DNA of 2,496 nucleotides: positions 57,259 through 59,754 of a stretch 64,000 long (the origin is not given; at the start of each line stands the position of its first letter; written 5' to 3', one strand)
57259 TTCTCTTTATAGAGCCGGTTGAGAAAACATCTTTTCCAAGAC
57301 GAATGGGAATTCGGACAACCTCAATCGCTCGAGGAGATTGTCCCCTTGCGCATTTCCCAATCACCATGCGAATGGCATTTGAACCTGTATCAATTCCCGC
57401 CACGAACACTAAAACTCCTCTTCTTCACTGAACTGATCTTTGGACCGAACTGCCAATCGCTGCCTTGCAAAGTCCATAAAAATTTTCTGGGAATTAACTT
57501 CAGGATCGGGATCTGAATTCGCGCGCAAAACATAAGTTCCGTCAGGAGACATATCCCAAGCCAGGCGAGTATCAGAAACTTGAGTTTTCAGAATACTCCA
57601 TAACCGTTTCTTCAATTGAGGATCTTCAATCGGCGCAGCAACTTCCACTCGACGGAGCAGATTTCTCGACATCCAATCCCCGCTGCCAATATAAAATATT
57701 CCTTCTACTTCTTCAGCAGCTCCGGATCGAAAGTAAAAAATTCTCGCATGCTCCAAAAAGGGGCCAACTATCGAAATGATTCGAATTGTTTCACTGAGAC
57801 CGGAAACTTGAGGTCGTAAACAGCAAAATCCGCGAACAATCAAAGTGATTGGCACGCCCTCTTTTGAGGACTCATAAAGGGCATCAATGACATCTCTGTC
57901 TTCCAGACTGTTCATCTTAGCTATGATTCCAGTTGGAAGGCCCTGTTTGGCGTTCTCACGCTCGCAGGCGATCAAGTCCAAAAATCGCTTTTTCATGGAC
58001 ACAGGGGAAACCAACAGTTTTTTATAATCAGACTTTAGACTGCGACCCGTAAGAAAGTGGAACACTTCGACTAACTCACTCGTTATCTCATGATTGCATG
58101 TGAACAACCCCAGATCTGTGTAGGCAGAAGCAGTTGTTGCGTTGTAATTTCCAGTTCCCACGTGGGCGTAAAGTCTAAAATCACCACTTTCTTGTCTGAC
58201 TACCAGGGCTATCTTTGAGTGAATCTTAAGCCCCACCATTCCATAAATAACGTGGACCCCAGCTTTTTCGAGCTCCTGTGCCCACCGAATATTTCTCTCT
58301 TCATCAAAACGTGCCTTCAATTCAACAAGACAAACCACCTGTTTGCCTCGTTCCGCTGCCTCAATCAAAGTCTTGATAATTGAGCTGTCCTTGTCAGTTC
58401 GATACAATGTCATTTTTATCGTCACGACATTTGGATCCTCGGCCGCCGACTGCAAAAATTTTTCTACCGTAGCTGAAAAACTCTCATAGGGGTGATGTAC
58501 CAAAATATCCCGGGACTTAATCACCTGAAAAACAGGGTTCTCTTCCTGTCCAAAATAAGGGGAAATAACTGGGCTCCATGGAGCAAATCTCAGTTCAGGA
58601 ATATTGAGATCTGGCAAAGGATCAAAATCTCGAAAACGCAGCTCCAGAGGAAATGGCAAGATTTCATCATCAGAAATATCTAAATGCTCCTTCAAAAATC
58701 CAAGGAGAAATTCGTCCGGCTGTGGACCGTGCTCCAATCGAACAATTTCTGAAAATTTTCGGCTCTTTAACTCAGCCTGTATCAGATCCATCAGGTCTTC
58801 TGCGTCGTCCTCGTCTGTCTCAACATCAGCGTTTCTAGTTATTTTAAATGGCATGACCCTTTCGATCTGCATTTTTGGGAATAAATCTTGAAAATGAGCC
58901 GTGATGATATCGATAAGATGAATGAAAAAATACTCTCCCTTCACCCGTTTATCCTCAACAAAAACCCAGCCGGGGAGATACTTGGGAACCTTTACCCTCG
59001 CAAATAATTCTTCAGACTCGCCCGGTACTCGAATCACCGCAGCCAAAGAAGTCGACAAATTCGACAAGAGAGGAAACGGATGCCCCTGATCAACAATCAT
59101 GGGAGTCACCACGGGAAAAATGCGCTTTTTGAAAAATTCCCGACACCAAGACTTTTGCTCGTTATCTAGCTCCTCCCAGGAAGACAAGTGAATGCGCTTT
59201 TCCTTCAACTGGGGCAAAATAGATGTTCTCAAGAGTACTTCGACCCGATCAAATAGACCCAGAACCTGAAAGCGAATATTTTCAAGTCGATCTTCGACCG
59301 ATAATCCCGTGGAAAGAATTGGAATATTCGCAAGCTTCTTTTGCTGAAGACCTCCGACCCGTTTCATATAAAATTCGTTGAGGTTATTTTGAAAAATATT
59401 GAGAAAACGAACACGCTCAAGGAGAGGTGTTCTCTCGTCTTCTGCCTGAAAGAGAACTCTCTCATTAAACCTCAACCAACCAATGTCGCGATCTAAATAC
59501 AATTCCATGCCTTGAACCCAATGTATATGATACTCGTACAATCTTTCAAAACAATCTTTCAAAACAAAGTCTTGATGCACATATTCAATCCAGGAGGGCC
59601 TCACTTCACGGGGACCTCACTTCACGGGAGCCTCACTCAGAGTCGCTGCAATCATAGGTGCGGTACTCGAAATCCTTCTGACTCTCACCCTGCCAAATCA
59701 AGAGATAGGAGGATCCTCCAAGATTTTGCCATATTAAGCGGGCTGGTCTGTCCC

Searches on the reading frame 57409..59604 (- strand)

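Call 57: search_protein_families(library=pfam, proteins=[window:57409-59604:-], max_evalue=0.0001)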
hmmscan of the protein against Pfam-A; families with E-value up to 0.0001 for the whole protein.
window:57409-59604:- (731 aa): 5 families
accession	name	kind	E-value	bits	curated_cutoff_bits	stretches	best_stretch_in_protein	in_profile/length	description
PF17941.7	PP_kinase_C_1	-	1.8e-73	246.1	25.7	1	358-522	2-165/167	Polyphosphate kinase C-terminal domain 1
PF13090.12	PP_kinase_C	-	9.7e-62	207.9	25.8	1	530-706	1-172/172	Polyphosphate kinase C-terminal domain 2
PF02503.22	PP_kinase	-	7e-51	173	31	1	149-326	1-179/183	Polyphosphate kinase middle domain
PF13089.11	PP_kinase_N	-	8.6e-28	97.2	23.8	1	36-140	1-106/107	Polyphosphate kinase N-terminal domain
PF13091.12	PLDc_2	-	5.3e-13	49.4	27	1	395-516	11-129/132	PLD-like domain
